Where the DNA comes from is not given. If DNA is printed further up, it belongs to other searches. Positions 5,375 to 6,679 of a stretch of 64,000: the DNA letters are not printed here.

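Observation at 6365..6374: C10 tract near the 3' end of the WavE-like LPS gene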

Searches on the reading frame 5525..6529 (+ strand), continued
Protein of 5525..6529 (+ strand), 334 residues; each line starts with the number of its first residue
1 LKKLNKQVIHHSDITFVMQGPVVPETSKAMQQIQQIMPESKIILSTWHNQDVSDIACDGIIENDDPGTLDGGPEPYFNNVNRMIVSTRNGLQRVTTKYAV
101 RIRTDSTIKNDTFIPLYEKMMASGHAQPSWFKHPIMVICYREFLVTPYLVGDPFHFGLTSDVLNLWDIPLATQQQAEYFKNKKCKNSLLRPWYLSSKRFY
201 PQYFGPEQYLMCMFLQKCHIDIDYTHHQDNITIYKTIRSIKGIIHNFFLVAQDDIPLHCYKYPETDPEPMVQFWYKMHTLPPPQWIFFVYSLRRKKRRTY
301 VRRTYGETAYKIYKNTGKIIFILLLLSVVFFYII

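Call 46: predict_structure(alignment_id=A3)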
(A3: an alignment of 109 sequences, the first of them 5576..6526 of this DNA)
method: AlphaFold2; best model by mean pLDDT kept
length: 317 residues; sequences in the alignment: 109
mean_pLDDT: 92.0   pTM: 0.89
mean pLDDT of the five models: 92.0, 91.7, 91.6, 90.2, 89.7
residues with pLDDT >= 90: 232; 70-90: 73; 50-70: 12; < 50: 0
segments of 3 or more residues with pLDDT < 50: none
pLDDT, mean of each block of 10 residues (from residue 1): 96 97 98 97 98 93 98 98 97 97 96 98 91 96 99 98 83 63 93 98 93 89 97 93 82 90 89 86 88 89 81 80
secondary structure, 60 per line:
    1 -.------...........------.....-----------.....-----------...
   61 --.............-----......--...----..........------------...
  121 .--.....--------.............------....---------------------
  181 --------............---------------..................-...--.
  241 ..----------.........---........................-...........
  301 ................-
elements in order: H9-19 E26-30 E42-46 H63-75 E81-86 E89-91 H96-105 E118-121 H124-128 E137-141 H142-149 H156-159 H189-200 H216-229 E230-233 E240-242 H253-261 H265-288 H290-316
